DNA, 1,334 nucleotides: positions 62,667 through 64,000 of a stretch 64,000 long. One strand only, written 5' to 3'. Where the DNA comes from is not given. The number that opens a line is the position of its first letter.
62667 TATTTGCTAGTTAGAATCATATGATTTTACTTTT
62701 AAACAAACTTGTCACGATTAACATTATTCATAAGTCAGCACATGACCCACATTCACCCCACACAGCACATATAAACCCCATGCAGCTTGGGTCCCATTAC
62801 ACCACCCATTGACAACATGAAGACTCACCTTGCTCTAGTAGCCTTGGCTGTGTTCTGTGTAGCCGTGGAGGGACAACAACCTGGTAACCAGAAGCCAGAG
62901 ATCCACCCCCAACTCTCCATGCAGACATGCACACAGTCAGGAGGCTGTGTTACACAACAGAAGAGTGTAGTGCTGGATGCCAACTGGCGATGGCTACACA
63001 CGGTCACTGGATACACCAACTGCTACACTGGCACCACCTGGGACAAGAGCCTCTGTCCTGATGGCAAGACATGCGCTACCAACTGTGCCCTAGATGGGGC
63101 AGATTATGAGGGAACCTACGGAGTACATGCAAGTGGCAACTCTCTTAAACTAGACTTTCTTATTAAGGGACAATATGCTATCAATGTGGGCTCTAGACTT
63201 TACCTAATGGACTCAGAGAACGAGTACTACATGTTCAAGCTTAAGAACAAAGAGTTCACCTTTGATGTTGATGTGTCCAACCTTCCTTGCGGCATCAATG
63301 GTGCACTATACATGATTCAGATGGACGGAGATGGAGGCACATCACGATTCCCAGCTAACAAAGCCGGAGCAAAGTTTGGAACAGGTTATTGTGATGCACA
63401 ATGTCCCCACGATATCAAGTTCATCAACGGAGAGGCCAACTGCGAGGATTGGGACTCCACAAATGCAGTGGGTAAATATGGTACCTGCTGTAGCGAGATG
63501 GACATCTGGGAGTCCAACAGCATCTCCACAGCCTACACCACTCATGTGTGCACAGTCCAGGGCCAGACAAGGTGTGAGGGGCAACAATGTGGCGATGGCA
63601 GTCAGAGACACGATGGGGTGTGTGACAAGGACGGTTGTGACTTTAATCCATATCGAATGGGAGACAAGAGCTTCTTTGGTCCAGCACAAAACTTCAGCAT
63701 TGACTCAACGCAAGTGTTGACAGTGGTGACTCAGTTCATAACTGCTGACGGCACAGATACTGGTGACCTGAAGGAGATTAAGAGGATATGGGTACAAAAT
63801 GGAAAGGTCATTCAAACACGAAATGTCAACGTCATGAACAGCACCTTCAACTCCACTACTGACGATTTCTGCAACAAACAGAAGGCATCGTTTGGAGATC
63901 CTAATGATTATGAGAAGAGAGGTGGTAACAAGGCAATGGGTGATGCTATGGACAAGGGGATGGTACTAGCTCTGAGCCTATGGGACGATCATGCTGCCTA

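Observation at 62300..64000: GH7 cellobiohydrolase gene embedded in an animal-type genomic neighbourhood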

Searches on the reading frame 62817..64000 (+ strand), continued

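Call 11: list_cluster_members(proteins=[P0022, P0037, P0050, P0064, P0001, P0078, P0081, P0003, P0004, P0101])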
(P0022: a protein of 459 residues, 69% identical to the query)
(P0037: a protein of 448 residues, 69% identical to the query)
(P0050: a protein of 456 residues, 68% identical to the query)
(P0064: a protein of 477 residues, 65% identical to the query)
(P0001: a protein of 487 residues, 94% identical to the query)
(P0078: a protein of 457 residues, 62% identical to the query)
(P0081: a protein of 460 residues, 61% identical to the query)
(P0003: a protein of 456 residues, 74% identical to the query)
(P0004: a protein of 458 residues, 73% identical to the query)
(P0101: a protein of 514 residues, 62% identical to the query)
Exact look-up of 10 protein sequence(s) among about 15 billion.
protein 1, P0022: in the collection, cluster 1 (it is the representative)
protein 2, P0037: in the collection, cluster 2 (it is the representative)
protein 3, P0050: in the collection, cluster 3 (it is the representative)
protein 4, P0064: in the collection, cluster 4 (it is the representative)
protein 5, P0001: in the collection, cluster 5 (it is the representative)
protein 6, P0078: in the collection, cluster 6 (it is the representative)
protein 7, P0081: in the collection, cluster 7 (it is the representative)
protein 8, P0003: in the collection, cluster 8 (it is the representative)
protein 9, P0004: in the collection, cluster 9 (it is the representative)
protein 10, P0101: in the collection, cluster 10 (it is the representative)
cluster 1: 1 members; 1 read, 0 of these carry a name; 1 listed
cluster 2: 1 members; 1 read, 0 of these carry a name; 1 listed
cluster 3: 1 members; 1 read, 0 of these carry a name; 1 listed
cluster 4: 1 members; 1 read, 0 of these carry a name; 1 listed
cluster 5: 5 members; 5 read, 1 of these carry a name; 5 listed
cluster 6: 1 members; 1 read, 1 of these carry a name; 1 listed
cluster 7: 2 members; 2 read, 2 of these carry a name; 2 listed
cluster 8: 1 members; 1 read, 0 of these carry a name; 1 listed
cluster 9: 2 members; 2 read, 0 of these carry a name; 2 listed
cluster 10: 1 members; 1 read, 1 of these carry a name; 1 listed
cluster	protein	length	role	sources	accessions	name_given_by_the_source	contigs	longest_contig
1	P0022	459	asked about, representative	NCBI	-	-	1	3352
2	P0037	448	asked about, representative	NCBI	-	-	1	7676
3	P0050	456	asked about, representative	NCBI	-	-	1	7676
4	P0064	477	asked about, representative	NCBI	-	-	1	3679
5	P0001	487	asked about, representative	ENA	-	-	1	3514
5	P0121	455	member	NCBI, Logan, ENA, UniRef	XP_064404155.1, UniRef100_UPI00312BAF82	uncharacterized protein LOC135349549 [Halichondria panicea] | uncharacterized protein LOC135349549 n=1 Tax=Halichondria panicea TaxID=6063 ...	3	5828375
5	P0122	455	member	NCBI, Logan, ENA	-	-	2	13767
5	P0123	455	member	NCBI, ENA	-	-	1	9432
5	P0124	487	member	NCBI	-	-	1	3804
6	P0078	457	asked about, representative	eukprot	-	m.124857 g.124857 ORF g.124857 m.124857 type:complete len:458 (+) ...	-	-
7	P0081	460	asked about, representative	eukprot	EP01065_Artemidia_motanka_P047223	TRINITY_DN733_c0_g2_i3.p2 TRINITY_DN733_c0_g2~~TRINITY_DN733_c0_g2_i3.p2 ORF ...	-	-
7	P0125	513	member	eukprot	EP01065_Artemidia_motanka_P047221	TRINITY_DN733_c0_g2_i1.p1 TRINITY_DN733_c0_g2~~TRINITY_DN733_c0_g2_i1.p1 ORF ...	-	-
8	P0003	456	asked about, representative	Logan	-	-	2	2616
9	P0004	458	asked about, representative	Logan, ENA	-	-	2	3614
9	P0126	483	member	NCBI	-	-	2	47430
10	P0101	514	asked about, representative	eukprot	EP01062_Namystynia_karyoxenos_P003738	TRINITY_DN11328_c0_g2_i1.p1 TRINITY_DN11328_c0_g2~~TRINITY_DN11328_c0_g2_i1.p1 ORF ...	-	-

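Call 15: find_encoding_contigs(protein=P0121, flank=10000, max_places=6)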
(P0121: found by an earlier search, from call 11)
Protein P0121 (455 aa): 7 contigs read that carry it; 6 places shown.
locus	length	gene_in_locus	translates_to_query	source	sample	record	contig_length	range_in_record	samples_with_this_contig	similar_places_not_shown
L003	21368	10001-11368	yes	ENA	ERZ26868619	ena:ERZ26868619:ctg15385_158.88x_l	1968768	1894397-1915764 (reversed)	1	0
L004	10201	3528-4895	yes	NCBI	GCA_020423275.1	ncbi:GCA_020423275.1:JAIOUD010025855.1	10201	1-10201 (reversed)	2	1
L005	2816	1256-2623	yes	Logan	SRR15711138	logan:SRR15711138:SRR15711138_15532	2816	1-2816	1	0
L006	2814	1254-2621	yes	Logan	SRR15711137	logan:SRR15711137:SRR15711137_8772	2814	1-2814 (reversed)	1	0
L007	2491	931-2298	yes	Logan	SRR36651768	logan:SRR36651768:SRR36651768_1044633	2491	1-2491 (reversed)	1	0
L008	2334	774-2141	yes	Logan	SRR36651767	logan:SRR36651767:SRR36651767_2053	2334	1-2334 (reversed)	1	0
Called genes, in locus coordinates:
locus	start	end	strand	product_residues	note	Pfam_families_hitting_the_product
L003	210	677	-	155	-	PF12796:Ank_2, PF13637:Ank_4 (weak), PF13857:Ank_5, PF00023:Ank (weak), PF13606:Ank_3 (weak), PF13637:Ank_4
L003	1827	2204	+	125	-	-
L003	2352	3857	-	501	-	PF00067:p450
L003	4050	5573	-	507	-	PF00067:p450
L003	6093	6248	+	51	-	-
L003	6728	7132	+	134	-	-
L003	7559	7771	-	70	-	-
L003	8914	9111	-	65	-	-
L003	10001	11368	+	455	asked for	PF00840:Glyco_hydro_7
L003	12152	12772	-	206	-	PF00573:Ribosomal_L4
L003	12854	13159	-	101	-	PF00573:Ribosomal_L4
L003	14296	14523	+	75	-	-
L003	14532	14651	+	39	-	-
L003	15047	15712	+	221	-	PF00610:DEP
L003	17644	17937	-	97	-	-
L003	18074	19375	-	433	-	-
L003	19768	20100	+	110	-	PF00152:tRNA-synt_2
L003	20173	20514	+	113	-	PF00152:tRNA-synt_2 (weak)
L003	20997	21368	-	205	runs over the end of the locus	PF07426:Dynactin_p22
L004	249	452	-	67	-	-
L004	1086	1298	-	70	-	-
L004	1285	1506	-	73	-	PF02879:PGM_PMM_II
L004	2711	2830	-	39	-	-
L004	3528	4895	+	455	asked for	PF00840:Glyco_hydro_7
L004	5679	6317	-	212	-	PF00573:Ribosomal_L4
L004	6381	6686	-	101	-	PF00573:Ribosomal_L4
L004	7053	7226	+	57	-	-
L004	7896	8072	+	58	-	PF07258:COMM_domain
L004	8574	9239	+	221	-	PF00610:DEP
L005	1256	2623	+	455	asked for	PF00840:Glyco_hydro_7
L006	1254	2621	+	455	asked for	PF00840:Glyco_hydro_7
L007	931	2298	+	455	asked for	PF00840:Glyco_hydro_7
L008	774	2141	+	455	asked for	PF00840:Glyco_hydro_7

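Call 37: find_encoding_contigs(protein=P0066, flank=10000, max_places=2)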
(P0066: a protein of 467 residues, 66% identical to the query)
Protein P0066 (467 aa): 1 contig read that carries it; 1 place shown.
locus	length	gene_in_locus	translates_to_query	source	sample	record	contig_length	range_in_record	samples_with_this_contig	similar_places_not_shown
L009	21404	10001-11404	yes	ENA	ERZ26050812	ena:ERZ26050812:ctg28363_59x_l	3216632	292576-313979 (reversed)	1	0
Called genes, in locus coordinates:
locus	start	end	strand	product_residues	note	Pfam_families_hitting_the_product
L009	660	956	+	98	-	-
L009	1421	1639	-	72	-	-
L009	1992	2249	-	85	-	-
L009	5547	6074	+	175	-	-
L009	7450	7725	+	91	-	-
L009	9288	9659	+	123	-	-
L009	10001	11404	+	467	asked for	PF00840:Glyco_hydro_7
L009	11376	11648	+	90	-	-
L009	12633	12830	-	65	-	-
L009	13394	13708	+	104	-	-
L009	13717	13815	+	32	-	-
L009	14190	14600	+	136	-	-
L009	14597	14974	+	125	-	-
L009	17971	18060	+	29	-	-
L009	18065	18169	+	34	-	-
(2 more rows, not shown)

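Call 38: find_encoding_contigs(protein=P0032, flank=10000, max_places=2)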
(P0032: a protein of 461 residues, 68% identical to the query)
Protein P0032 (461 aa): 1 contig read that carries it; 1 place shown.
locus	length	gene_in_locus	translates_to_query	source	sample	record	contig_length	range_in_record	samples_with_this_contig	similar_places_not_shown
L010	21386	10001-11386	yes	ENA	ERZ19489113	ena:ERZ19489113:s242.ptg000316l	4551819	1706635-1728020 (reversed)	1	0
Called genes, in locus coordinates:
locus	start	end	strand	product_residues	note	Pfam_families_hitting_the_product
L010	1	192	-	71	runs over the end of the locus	-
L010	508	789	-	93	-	-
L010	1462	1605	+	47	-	-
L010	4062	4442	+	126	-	PF00041:fn3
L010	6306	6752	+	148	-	-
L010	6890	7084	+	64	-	-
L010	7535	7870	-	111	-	-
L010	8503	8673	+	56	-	-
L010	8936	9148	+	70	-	-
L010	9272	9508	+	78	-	-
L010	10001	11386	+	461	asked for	PF00840:Glyco_hydro_7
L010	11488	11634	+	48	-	-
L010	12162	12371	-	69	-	-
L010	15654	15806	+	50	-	-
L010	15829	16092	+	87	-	-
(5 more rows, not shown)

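Call 39: find_encoding_contigs(protein=P0126, flank=10000, max_places=3)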
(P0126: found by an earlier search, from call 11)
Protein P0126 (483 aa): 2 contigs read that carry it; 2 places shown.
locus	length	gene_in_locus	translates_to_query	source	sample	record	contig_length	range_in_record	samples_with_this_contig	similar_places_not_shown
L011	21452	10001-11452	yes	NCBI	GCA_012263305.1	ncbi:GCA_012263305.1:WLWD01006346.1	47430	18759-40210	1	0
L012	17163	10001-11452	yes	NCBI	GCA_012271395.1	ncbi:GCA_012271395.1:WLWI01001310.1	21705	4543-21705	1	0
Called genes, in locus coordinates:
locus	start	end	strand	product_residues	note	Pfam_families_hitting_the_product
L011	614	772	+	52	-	-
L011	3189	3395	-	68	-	-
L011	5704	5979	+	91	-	-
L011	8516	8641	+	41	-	-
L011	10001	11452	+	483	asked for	PF00840:Glyco_hydro_7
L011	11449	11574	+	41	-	-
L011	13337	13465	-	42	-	-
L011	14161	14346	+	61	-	-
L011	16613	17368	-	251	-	PF00840:Glyco_hydro_7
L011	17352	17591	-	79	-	PF00840:Glyco_hydro_7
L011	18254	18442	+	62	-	-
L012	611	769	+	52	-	-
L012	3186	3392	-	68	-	-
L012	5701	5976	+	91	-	-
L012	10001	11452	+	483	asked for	PF00840:Glyco_hydro_7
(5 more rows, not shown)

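Call 57: find_encoding_contigs(protein=P0037, flank=8000, max_places=2)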
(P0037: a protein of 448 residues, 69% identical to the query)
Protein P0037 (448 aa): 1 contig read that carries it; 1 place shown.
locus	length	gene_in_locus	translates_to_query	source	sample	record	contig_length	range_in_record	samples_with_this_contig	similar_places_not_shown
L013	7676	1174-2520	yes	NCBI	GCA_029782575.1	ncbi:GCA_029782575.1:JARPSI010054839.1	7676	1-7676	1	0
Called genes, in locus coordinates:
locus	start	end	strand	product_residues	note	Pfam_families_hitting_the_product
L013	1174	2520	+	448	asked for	PF00840:Glyco_hydro_7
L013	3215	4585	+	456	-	PF00840:Glyco_hydro_7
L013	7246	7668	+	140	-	-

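Call 58: find_encoding_contigs(protein=P0031, flank=10000, max_places=2)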
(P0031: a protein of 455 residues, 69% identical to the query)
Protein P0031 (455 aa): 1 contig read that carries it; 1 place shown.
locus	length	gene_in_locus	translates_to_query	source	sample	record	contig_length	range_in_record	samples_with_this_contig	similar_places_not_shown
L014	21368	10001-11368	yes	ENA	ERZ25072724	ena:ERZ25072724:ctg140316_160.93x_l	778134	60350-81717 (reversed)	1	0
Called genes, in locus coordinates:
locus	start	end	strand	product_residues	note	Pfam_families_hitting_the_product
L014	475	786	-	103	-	PF00153:Mito_carr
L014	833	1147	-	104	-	-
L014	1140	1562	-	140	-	-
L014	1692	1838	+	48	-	-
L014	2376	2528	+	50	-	-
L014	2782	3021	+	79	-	-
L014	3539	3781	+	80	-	PF00249:Myb_DNA-binding (weak)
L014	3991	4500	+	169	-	-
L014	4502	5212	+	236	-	-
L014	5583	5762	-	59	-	-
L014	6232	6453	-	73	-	-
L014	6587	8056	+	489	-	-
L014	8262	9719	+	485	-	-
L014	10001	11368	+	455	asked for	PF00840:Glyco_hydro_7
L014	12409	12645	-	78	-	-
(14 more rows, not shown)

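Call 59: find_encoding_contigs(protein=P0017, flank=10000, max_places=2)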
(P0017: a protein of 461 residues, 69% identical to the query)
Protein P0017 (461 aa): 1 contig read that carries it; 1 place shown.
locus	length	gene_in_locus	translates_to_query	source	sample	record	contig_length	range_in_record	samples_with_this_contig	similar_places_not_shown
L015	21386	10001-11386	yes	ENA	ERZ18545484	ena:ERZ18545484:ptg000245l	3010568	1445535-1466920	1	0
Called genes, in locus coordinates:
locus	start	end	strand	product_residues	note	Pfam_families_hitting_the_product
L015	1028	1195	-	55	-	-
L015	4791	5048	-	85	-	-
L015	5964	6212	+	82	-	-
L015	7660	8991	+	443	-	PF00840:Glyco_hydro_7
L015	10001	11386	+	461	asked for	PF00840:Glyco_hydro_7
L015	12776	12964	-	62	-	-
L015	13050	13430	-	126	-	-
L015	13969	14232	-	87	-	-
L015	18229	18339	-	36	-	-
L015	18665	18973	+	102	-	-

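Call 74: search_protein_families(library=pfam, proteins=[L003:12152-12772:-, L003:12854-13159:-], max_evalue=0.01)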
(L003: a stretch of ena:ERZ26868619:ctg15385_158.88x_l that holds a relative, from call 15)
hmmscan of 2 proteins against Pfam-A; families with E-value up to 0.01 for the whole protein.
L003:12152-12772:- (206 aa): 1 family
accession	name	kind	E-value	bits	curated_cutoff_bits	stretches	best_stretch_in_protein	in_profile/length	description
PF00573.27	Ribosomal_L4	-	2.2e-18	67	25.8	1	3-127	74-158/190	Ribosomal protein L4/L1 family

L003:12854-13159:- (101 aa): 1 family
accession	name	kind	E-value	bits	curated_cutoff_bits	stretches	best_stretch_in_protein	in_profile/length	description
PF00573.27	Ribosomal_L4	-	7.6e-10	39.2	25.8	1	28-98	3-76/190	Ribosomal protein L4/L1 family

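Call 79: predict_structure(alignment_id=A1)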
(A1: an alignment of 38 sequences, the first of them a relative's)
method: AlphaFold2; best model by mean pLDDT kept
length: 455 residues; sequences in the alignment: 38
mean_pLDDT: 88.7   pTM: 0.89
mean pLDDT of the five models: 88.7, 88.0, 77.7, 66.4, 66.2
residues with pLDDT >= 90: 270; 70-90: 155; 50-70: 14; < 50: 16
segments of 3 or more residues with pLDDT < 50: 1-5, 7-17
pLDDT, mean of each block of 10 residues (from residue 1): 48 50 87 97 95 90 88 88 90 89 95 78 78 97 98 94 95 90 91 85 87 86 94 93 93 91 91 90 87 91 97 97 93 86 94 94 95 96 94 80 86 86 83 92 97 74
secondary structure, 60 per line:
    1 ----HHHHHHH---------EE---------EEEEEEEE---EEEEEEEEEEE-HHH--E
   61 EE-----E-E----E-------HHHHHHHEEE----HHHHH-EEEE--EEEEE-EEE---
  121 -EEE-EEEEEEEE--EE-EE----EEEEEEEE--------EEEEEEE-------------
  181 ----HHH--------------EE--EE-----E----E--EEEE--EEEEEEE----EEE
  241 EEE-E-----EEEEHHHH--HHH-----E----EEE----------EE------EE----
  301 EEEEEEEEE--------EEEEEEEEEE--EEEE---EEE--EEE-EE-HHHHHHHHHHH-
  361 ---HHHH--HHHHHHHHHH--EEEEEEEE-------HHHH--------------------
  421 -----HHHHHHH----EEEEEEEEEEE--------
elements in order: H5-11 E32-39 E43-53 E60-62 H83-89 E90-92 H97-101 E103-106 E109-113 E115-117 E122-124 E126-133 E145-152 E161-167 E221-224 E227-233 E238-243 E251-254 H255-258 E274-276 E301-309 E318-327 E330-333 E337-339 E342-344 H349-359 H364-367 H370-379 E382-389 H397-400 H426-432 E437-447

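Call 81: fold_search(model_id=the predicted structure, library=pdb)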
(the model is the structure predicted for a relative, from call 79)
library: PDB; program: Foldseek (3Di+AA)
matches with E <= 10: 666; with E <= 0.001: 68
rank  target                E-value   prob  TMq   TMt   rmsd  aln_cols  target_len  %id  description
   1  2xsp_A                2.0e-68  1.00  0.92  0.95   1.5       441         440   60  Structure of Cellobiohydrolase 1 (Cel7A) from Heterobasidion annosum (released 2011-10-12)
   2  1gpi                  2.8e-66  1.00  0.92  0.97   1.4       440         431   59  Cellobiohydrolase Cel7D (CBH 58) from Phanerochaete chrysosporium. Catalytic module at 1.32 Angstrom resolution (released 2002-01-01)
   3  2yg1_B                3.6e-66  1.00  0.91  0.97   1.5       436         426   60  APO STRUCTURE OF CELLOBIOHYDROLASE 1 (CEL7A) FROM HETEROBASIDION ANNOSUM (released 2012-04-25)
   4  1q9h_A                8.1e-66  1.00  0.92  0.97   1.5       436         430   60  3-Dimensional structure of native Cel7A from Talaromyces emersonii (released 2004-11-09)
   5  3pfj_A                2.8e-65  1.00  0.91  0.95   1.6       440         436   60  Crystal structure of Cel7A from Talaromyces emersonii (released 2011-11-02)
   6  4v1z                  1.1e-64  1.00  0.92  0.95   1.7       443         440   58  The 3-D structure of the cellobiohydrolase, Cel7A, from Aspergillus fumigatus (released 2015-01-14)
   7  5mcc_A                4.2e-63  1.00  0.92  0.94   1.6       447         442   54  Radiation damage to GH7 Family Cellobiohydrolase from Daphnia pulex: Dose (DWD) 1.11 MGy (released 2017-01-11)
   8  5mcc_B                5.0e-63  1.00  0.92  0.95   1.5       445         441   54  Radiation damage to GH7 Family Cellobiohydrolase from Daphnia pulex: Dose (DWD) 1.11 MGy (released 2017-01-11)
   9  4csi_A                1.0e-62  1.00  0.91  0.94   1.9       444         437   55  Crystal structure of the thermostable Cellobiohydrolase Cel7A from the fungus Humicola grisea var. thermoidea. (released 2014-09-10)
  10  4zzp_A                1.1e-62  1.00  0.92  0.95   1.6       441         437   55  Dictyostelium purpureum cellobiohydrolase Cel7A apo structure (released 2016-04-13)
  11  4xnn_A                4.9e-62  1.00  0.93  0.95   1.6       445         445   54  Crystal Structure of a GH7 Family Cellobiohydrolase from Daphnia pulex (released 2016-01-27)
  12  4csi_B                4.9e-62  1.00  0.89  0.94   2.2       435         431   55  Crystal structure of the thermostable Cellobiohydrolase Cel7A from the fungus Humicola grisea var. thermoidea. (released 2014-09-10)
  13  4zzq                  1.0e-61  1.00  0.92  0.95   1.6       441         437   53  Dictyostelium discoideum cellobiohydrolase Cel7A apo structure (released 2016-04-13)
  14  4p1h                  1.3e-61  1.00  0.89  0.94   1.9       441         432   53  Crystal structure of wild type Hypocrea jecorina Cel7a in a monoclinic crystal form (released 2015-03-04)
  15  1cel_A                2.1e-61  1.00  0.90  0.94   1.9       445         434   52  THE THREE-DIMENSIONAL CRYSTAL STRUCTURE OF THE CATALYTIC CORE OF CELLOBIOHYDROLASE I FROM TRICHODERMA REESEI (released 1994-11-01)
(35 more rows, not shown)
